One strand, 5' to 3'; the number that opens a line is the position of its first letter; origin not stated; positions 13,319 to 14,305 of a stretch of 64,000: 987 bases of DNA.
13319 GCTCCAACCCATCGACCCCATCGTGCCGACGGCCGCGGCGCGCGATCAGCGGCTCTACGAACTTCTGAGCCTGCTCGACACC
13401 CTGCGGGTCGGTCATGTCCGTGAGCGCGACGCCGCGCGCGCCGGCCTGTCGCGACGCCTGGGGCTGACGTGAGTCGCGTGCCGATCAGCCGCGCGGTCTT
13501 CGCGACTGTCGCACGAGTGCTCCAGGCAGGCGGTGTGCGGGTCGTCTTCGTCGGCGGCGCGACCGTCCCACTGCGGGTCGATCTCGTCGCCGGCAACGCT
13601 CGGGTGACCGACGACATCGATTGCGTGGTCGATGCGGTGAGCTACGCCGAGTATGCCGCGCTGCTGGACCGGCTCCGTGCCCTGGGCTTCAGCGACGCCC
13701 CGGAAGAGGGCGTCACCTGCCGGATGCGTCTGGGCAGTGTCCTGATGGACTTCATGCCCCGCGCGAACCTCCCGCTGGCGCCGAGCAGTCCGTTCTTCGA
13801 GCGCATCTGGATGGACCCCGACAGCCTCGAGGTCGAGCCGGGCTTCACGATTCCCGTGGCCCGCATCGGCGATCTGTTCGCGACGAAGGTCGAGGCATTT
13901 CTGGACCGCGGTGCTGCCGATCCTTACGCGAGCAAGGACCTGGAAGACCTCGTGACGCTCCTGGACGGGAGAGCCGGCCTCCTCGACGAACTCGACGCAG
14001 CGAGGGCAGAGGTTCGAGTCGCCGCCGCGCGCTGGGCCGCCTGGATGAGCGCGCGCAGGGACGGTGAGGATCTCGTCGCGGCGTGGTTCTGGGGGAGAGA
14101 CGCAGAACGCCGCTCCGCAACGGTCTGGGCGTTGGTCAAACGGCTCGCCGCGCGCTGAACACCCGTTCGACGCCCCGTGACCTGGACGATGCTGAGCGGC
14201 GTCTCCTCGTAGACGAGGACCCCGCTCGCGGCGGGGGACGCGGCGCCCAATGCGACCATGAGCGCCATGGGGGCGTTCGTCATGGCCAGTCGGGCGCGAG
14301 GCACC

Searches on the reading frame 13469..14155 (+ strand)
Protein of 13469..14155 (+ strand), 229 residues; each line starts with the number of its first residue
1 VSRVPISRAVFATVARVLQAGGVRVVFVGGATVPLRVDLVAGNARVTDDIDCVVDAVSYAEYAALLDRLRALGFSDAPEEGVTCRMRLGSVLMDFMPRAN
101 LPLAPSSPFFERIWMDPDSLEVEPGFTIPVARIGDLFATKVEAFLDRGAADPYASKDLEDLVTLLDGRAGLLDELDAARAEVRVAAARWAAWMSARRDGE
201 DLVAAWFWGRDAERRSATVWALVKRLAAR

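Call 3: search_protein_families(library=pfam, proteins=[window:13469-14155:+], max_evalue=1)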
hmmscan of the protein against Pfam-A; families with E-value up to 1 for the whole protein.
window:13469-14155:+ (229 aa): 3 families
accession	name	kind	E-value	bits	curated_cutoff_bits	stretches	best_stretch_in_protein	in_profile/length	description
PF08843.17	AbiEii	-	2e-09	38.2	22.5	1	21-181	11-185/238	Nucleotidyl transferase AbiEii toxin, Type IV TA system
PF09970.15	DUF2204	-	0.016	15.2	20.3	1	11-52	5-42/181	Nucleotidyl transferase of unknown function (DUF2204)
PF19502.5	DUF6036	-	0.27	11.5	23.6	0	22-55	18-48/164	Nucleotidyltransferase of unknown function (DUF6036)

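Call 4: search_protein_families(library=ncbifam, proteins=[window:13469-14155:+], max_evalue=1)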
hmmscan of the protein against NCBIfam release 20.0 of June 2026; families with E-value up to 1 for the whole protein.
window:13469-14155:+ (229 aa): 0 families

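Call 5: search_protein_families(library=padloc, proteins=[window:13469-14155:+], max_evalue=1)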
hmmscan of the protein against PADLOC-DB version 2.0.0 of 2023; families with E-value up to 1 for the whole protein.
window:13469-14155:+ (229 aa): 3 families
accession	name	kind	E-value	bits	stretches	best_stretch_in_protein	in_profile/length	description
PDLC04516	PDC-M21B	-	4.6e-41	139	1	12-225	13-227/234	-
PDLC02298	AbiEii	-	0.0016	15.9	1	122-167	119-162/220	AbiEii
PDLC02305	AbiEii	-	0.064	10.5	1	126-172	157-196/306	AbiEii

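Call 8: find_homologous_proteins(query=window:13469-14155:+)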
Query window:13469-14155:+ (229 aa): 107 proteins with E <= 0.001 among 6573 candidates.
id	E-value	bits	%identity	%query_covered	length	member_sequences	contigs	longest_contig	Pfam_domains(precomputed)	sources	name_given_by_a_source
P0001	7.2e-134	462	93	100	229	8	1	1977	PF08843.18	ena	-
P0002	1.3e-76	275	62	96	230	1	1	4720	PF08843.18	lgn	-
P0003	5.7e-64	234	81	59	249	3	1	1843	-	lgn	-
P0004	1.1e-50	191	89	45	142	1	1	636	-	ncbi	-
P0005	2.4e-29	121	47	75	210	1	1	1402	-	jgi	jgi:predicted nucleotidyltransferase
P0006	1.3e-28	118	45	80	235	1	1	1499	-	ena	-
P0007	2.1e-28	118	39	81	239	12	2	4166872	PF08843.18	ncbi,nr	ncbi:hypothetical protein [Sinorhizobium meliloti]|nr:hypothetical protein U8C39_33715 [Sinorhizobiu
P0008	2.0e-26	111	41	80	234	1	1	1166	-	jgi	jgi:hypothetical protein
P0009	1.9e-25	108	37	100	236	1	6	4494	-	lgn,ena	-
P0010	2.8e-25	107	34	91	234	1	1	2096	-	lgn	-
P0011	3.5e-25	107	36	100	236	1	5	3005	-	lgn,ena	-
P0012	1.4e-24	105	41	70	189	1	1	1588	-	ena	-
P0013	1.5e-24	105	37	76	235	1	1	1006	-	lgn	-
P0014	1.7e-24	105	40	74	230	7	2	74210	-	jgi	-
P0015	1.8e-24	105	40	80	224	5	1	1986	-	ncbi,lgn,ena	-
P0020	6.5e-23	100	41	70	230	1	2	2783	PF08843.18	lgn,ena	-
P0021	1.0e-22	99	37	83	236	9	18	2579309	-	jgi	jgi:hypothetical protein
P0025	7.9e-22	96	39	74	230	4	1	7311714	-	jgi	jgi:hypothetical protein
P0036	7.1e-21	93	40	69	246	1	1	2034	PF08843.18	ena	-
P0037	7.2e-21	93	31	86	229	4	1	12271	PF08843.18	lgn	-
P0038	8.6e-21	93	41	67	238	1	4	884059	-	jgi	jgi:predicted nucleotidyltransferase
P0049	1.3e-19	89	35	97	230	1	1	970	PF08843.18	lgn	-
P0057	1.0e-18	86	36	79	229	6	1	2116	PF08843.18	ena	-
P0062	1.9e-18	85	35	78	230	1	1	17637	PF08843.18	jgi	jgi:predicted nucleotidyltransferase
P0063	2.2e-18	85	35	70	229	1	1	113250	PF08843.18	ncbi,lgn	-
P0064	2.2e-18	85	35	70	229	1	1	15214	PF08843.18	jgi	-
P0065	2.4e-18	85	35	70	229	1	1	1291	PF08843.18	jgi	jgi:predicted nucleotidyltransferase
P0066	2.9e-18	84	38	76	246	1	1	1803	PF08843.18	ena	-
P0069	3.7e-18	84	35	70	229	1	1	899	PF08843.18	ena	-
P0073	9.0e-18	83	37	69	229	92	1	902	PF08843.18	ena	-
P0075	2.0e-17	82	35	70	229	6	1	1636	PF08843.18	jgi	-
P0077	3.1e-17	81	37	69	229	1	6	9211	PF08843.18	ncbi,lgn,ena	-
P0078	3.1e-17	81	37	69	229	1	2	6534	PF08843.18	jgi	-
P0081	8.2e-17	80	36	69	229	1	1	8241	PF08843.18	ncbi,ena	-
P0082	8.2e-17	80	36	69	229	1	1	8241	PF08843.18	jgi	jgi:hypothetical protein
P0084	1.1e-16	79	36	88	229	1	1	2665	PF08843.18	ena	-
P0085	1.1e-16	79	30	79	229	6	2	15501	PF08843.18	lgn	-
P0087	2.1e-16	78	37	69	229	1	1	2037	PF08843.18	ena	-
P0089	2.9e-16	78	35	78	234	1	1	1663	PF08843.18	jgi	-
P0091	6.6e-16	77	36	70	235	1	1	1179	PF08843.18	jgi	jgi:Nucleotidyl transferase AbiEii toxin, Type IV TA system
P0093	1.4e-15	76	34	80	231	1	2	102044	PF08843.18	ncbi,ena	-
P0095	1.7e-14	72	34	80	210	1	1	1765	PF08843.18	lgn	-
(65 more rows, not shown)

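Call 13: find_encoding_contigs(protein=P0007, flank=6000, max_places=3)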
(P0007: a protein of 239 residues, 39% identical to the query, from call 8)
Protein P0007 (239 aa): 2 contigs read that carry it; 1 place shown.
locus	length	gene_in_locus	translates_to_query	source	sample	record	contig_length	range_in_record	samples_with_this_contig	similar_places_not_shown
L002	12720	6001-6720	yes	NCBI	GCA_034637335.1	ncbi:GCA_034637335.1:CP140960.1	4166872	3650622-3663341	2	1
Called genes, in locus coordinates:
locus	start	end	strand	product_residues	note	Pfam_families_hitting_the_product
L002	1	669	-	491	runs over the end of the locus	PF13700:DUF4158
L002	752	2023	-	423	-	PF13365:Trypsin_2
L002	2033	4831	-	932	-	PF00082:Peptidase_S8, PF13365:Trypsin_2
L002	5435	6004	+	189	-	-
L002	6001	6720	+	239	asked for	PF08843:AbiEii (faint)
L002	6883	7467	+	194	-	-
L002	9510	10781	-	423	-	PF13546:DDE_5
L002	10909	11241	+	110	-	PF01370:Epimerase, PF04321:RmlD_sub_bind (weak), PF01073:3Beta_HSD, PF16363:GDP_Man_Dehyd, PF02719:Polysacc_synt_2 (weak)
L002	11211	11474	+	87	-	PF01370:Epimerase, PF04321:RmlD_sub_bind (weak)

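Call 15: find_encoding_contigs(protein=P0021, flank=6000, max_places=3)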
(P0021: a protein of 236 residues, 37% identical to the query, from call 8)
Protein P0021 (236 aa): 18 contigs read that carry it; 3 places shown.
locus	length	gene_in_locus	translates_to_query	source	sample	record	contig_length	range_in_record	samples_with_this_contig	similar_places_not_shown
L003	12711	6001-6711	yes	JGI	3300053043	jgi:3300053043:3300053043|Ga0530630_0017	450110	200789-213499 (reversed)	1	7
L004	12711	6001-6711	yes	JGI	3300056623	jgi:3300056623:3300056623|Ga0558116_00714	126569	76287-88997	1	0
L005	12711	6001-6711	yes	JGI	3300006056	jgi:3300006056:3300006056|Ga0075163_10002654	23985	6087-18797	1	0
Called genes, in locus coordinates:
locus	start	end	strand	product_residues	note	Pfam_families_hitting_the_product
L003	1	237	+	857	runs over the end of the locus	PF13598:DUF4139 (weak), PF13620:CarboxypepD_reg, PF13715:CarbopepD_reg_2 (weak)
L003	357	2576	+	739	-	PF13598:DUF4139 (faint), PF00691:OmpA (faint)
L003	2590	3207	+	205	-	PF05685:Uma2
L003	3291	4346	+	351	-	-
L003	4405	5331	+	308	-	-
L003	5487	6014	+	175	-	-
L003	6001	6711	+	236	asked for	-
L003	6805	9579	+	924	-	PF00270:DEAD, PF00271:Helicase_C, PF09369:MZB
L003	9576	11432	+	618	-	PF00580:UvrD-helicase, PF13245:AAA_19, PF00580:UvrD-helicase, PF13361:UvrD_C, PF13538:UvrD_C_2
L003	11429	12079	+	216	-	-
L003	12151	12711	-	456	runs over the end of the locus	PF18073:Zn_ribbon_LapB, PF13481:AAA_25, PF06745:ATPase (weak), PF23442:DUF7125, PF13541:ChlI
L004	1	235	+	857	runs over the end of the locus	PF13598:DUF4139 (weak), PF13620:CarboxypepD_reg, PF13715:CarbopepD_reg_2 (weak)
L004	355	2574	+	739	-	PF13598:DUF4139 (faint), PF00691:OmpA (faint)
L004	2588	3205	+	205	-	PF05685:Uma2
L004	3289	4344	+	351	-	-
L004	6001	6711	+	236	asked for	-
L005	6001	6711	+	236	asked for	-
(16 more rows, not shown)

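Call 16: find_encoding_contigs(protein=P0025, flank=6000, max_places=2)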
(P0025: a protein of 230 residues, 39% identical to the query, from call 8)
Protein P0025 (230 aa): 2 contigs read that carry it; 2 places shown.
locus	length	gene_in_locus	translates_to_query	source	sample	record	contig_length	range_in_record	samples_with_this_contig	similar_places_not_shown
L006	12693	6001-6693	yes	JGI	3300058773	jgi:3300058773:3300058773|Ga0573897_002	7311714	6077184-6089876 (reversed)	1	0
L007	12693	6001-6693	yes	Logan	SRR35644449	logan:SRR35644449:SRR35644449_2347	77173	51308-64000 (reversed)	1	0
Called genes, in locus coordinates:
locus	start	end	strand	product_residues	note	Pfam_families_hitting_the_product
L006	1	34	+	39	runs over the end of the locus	-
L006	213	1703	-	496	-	PF00034:Cytochrom_C (faint)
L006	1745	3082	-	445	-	-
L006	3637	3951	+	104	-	-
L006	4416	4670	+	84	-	-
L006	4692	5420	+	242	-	-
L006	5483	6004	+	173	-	-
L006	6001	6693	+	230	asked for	-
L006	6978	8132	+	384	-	PF13646:HEAT_2 (faint)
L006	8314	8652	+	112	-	PF03551:PadR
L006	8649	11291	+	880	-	PF12704:MacB_PCD, PF02687:FtsX, PF12704:MacB_PCD, PF02687:FtsX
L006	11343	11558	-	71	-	-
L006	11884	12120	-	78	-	-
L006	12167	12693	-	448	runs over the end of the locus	PF00082:Peptidase_S8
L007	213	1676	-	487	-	PF00034:Cytochrom_C (faint)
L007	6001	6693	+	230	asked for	-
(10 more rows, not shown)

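Call 20: search_solved_structures(query=A1, max_evalue=10, show_alignments=2)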
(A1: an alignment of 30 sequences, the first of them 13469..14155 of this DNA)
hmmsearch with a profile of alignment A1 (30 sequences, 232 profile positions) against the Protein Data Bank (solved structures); distinct sequences matched with E-value up to 10: 9.
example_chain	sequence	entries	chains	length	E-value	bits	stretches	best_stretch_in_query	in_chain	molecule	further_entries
8an4_A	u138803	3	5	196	2.3e-05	27.2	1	8-158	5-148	Bacterial toxin | Nucleotidyl transferase AbiEii/AbiGii toxin family protein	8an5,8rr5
5uvd_A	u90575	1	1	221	0.00094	22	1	7-166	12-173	Nucleotidyltransferase-like protein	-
2o90_A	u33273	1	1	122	0.06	16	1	153-230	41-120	Dihydroneopterin aldolase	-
7su4_A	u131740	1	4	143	0.23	14.1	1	149-227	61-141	7,8-dihydroneopterin aldolase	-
7su6_A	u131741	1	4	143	0.37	13.4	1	149-227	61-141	7,8-dihydroneopterin aldolase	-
2jvg_A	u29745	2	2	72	0.39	13.4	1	166-204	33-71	IgG-binding protein SBI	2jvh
3r2e_A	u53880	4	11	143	0.43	13.2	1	149-227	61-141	Dihydroneopterin aldolase | 7,8-dihydroneopterin aldolase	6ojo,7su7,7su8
6rmu_C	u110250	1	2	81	0.52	13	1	166-204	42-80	Immunoglobulin-binding protein Sbi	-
6w40_A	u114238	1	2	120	2.1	11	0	132-177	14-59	DENOVO NTF2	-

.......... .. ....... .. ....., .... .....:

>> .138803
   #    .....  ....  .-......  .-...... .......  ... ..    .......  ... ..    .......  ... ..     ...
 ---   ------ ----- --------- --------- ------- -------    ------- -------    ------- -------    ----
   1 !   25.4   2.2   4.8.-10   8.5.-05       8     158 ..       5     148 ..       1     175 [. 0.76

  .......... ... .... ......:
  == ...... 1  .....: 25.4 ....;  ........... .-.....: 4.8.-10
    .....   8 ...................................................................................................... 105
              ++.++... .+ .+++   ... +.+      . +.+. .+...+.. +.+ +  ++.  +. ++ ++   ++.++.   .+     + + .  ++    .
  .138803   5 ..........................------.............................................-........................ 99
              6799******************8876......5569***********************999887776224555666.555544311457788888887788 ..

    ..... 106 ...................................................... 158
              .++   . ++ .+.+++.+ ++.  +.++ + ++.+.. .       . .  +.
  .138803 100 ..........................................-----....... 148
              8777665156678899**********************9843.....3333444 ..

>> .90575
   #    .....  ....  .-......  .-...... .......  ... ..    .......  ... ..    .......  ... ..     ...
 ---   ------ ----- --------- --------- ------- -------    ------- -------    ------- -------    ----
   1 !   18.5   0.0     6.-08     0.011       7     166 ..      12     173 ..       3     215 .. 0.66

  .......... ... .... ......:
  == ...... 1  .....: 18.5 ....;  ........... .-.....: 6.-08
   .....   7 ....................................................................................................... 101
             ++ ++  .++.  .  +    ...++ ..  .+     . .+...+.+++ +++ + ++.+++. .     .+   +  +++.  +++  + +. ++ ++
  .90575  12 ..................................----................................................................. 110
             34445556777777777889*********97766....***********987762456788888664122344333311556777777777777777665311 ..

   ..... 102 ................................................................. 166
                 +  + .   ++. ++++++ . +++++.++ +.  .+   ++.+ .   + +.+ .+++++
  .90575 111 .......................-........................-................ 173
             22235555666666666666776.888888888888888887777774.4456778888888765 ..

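Call 21: find_encoding_contigs(protein=P0063, flank=6000, max_places=2)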
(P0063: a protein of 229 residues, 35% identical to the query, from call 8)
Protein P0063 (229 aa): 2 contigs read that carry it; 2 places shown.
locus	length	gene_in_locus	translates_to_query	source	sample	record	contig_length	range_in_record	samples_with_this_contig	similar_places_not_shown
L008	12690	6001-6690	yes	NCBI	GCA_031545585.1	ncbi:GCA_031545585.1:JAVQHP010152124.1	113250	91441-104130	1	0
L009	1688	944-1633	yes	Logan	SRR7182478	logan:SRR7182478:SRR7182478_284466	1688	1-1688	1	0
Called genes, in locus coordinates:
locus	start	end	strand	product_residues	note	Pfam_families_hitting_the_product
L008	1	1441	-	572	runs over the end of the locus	PF00890:FAD_binding_2 (faint), PF00732:GMC_oxred_N, PF05199:GMC_oxred_C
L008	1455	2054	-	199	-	PF13618:Gluconate_2-dh3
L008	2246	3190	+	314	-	PF00248:Aldo_ket_red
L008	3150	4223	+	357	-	PF08240:ADH_N, PF01262:AlaDh_PNT_C (weak), PF16912:Glu_dehyd_C, PF00107:ADH_zinc_N, PF13602:ADH_zinc_N_2 (weak)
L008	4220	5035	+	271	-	PF01261:AP_endonuc_2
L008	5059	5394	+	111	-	PF05336:rhaM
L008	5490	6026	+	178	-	-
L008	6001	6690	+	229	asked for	PF08843:AbiEii (weak)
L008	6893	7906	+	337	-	PF00044:Gp_dh_N, PF02800:Gp_dh_C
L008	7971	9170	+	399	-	PF00162:PGK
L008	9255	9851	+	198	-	PF04011:LemA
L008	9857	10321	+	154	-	PF04536:TPM_phosphatase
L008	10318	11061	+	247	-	PF04536:TPM_phosphatase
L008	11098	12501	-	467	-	PF00753:Lactamase_B, PF12706:Lactamase_B_2 (weak), PF16661:Lactamase_B_6, PF10996:Beta-Casp, PF07521:RMMBL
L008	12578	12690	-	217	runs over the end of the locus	PF01557:FAA_hydrolase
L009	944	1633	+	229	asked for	PF08843:AbiEii (weak)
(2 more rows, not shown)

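Call 22: find_encoding_contigs(protein=P0093, flank=6000, max_places=2)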
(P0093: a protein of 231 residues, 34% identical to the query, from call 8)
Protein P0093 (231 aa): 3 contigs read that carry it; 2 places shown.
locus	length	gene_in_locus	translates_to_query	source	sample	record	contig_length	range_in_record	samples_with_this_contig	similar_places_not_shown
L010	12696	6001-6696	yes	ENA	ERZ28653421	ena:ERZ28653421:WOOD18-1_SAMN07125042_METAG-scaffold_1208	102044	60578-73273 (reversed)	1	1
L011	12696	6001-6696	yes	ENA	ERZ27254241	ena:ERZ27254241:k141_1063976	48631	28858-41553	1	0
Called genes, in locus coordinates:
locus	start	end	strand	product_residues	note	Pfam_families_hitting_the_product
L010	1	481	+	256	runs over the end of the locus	-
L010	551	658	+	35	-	-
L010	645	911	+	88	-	-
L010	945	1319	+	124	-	-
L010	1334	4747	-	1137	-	PF13482:RNase_H_2, PF13086:AAA_11 (faint), PF13245:AAA_19, PF13604:AAA_30, PF01443:Viral_helicase1 (faint), PF13087:AAA_12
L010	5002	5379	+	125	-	-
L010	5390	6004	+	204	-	-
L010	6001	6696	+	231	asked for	PF08843:AbiEii (faint)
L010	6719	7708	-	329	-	PF08279:HTH_11 (weak), PF13280:WYL, PF25583:WCX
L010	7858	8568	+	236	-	-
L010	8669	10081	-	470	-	PF01433:Peptidase_M1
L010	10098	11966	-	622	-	PF08448:PAS_4 (faint), PF13188:PAS_8 (faint), PF13426:PAS_9 (faint), PF00989:PAS (weak), PF02518:HATPase_c, PF00072:Response_reg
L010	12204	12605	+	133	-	-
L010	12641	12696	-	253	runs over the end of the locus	PF05019:Coq4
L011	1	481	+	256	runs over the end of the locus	-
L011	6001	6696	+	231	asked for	PF08843:AbiEii (faint)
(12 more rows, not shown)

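Call 23: find_encoding_contigs(protein=P0038, flank=6000, max_places=2)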
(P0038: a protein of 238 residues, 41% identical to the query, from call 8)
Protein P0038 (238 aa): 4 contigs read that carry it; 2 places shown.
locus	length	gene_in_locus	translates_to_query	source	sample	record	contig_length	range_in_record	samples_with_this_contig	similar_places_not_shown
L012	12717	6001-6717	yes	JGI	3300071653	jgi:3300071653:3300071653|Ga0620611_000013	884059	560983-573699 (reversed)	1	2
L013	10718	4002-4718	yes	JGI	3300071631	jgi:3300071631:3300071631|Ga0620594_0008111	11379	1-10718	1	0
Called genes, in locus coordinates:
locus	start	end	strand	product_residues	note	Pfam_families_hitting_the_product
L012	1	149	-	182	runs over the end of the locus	PF05163:DinB, PF12867:DinB_2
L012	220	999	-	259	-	-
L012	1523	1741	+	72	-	-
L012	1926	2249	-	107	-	-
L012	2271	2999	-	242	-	PF00106:adh_short, PF08659:KR, PF13561:adh_short_C2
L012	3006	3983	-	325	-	PF00535:Glycos_transf_2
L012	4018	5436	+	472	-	PF00939:Na_sulph_symp, PF03600:CitMHS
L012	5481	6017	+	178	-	-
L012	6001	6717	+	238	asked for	-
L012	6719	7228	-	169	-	PF22784:PTP-SAK (weak), PF22785:Tc-R-P (weak), PF05706:CDKN3 (weak)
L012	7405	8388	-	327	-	PF13088:BNR_2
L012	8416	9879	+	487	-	PF00884:Sulfatase, PF01663:Phosphodiest (weak), PF16347:SGSH_C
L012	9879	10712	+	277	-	PF00480:ROK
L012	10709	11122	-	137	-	PF04238:DUF420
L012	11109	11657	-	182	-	PF08534:Redoxin (weak), PF02630:SCO1-SenC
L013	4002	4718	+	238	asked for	-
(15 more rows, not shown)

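Call 33: predict_structure(alignment_id=A1)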
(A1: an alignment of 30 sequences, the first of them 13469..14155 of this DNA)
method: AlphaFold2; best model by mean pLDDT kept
length: 229 residues; sequences in the alignment: 30
mean_pLDDT: 92.2   pTM: 0.89
mean pLDDT of the five models: 92.2, 92.0, 91.5, 91.2, 90.5
residues with pLDDT >= 90: 191; 70-90: 28; 50-70: 8; < 50: 2
segments of 3 or more residues with pLDDT < 50: none
pLDDT, mean of each block of 10 residues (from residue 1): 73 97 97 86 73 95 96 91 88 94 85 97 96 97 94 95 94 95 97 97 92 94 95
secondary structure, 60 per line:
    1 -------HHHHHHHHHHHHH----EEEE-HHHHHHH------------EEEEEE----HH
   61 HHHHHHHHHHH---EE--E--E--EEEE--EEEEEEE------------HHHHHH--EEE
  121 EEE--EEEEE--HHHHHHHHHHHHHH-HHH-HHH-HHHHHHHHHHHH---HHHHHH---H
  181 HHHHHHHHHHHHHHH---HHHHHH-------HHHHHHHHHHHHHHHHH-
elements in order: H8-20 E25-28 H30-36 E49-54 H59-71 E85-88 E91-97 H110-115 E118-123 E126-130 H133-146 H156-167 H171-176 H180-195 H199-204 H212-228

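Call 36: fold_search(model_id=the predicted structure, library=pdb)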
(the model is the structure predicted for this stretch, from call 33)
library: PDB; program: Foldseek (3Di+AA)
matches with E <= 10: 358; with E <= 0.001: 13
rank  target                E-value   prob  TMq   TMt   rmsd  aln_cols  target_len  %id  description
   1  8an5_B                8.2e-07  1.00  0.52  0.63   8.2       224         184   21  MenAT1 toxin-antitoxin complex (rv0078a-rv0078b) from Mycobacterium tuberculosis H37Rv (released 2023-08-02)
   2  8an4_B                1.1e-06  1.00  0.49  0.58   8.9       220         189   23  MenT1 toxin (rv0078a) from Mycobacterium tuberculosis H37Rv (released 2023-08-02)
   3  8an5_A                2.0e-06  1.00  0.50  0.57   8.8       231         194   23  MenAT1 toxin-antitoxin complex (rv0078a-rv0078b) from Mycobacterium tuberculosis H37Rv (released 2023-08-02)
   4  8an4_A                2.3e-06  1.00  0.50  0.58   9.8       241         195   23  MenT1 toxin (rv0078a) from Mycobacterium tuberculosis H37Rv (released 2023-08-02)
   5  8rr5                  3.1e-06  1.00  0.47  0.59   8.4       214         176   21  MenT1 toxin (rv0078a) from Mycobacterium tuberculosis H37Rv, phosphorylated at T39 (released 2024-09-11)
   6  5uvd                  4.1e-05  1.00  0.53  0.55   6.1       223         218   17  Crystal structure of an antigenic nucleotidyltransferase-like protein from Paracoccidioides brasiliensis (released 2018-01-31)
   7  5kqj_MODEL_1_A        1.0e-04  1.00  0.49  0.58   6.7       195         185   14  Solution Structure of Antibiotic-Resistance Factor ANT(2'')-Ia Reveals Substrate-Regulated Conformation Dynami (released 2017-07-12)
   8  5cfu                  2.6e-04  1.00  0.47  0.59   6.5       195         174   14  Crystal Structure of ANT(2")-Ia in complex with adenylyl-2"-tobramycin (released 2016-07-20)
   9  4xje                  3.8e-04  1.00  0.48  0.60   6.5       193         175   13  CRYSTAL STRUCTURE OF ANT(2") IN COMPLEX WITH AMP AND TOBRAMYCIN (released 2016-01-20)
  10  4o8s                  4.5e-04  1.00  0.45  0.45   6.8       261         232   13  Crystal structure of JHP933 from Helicobacter pylori (released 2014-09-10)
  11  5cfs                  5.0e-04  1.00  0.47  0.58   6.5       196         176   14  Crystal Structure of ANT(2")-Ia in complex with AMPCPP and tobramycin (released 2016-03-16)
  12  4wqk                  5.3e-04  1.00  0.48  0.59   6.5       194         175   14  Crystal structure of aminoglycoside nucleotidylyltransferase ANT(2")-Ia, apo form (released 2014-11-12)
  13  4ok0_B                8.6e-04  1.00  0.45  0.45   6.6       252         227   12  Crystal structure of putative nucleotidyltransferase from H. pylori (released 2014-04-09)
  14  4ok0_A                1.5e-03  1.00  0.46  0.47   6.4       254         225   11  Crystal structure of putative nucleotidyltransferase from H. pylori (released 2014-04-09)
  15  4at8_C                6.0e-03  0.89  0.34  0.25  14.2       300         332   12  Crystal structure of the NF90-NF45 dimerisation domain complex with ATP (released 2012-08-01)
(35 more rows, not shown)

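Call 44: search_solved_structures(query=window:13469-14155:+, max_evalue=10, show_alignments=3)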
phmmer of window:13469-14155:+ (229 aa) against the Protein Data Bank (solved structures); distinct sequences matched with E-value up to 10: 1.
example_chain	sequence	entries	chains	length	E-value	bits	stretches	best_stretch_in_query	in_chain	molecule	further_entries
2q1z_A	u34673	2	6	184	0.65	12.9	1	131-223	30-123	RpoE, ECF SigE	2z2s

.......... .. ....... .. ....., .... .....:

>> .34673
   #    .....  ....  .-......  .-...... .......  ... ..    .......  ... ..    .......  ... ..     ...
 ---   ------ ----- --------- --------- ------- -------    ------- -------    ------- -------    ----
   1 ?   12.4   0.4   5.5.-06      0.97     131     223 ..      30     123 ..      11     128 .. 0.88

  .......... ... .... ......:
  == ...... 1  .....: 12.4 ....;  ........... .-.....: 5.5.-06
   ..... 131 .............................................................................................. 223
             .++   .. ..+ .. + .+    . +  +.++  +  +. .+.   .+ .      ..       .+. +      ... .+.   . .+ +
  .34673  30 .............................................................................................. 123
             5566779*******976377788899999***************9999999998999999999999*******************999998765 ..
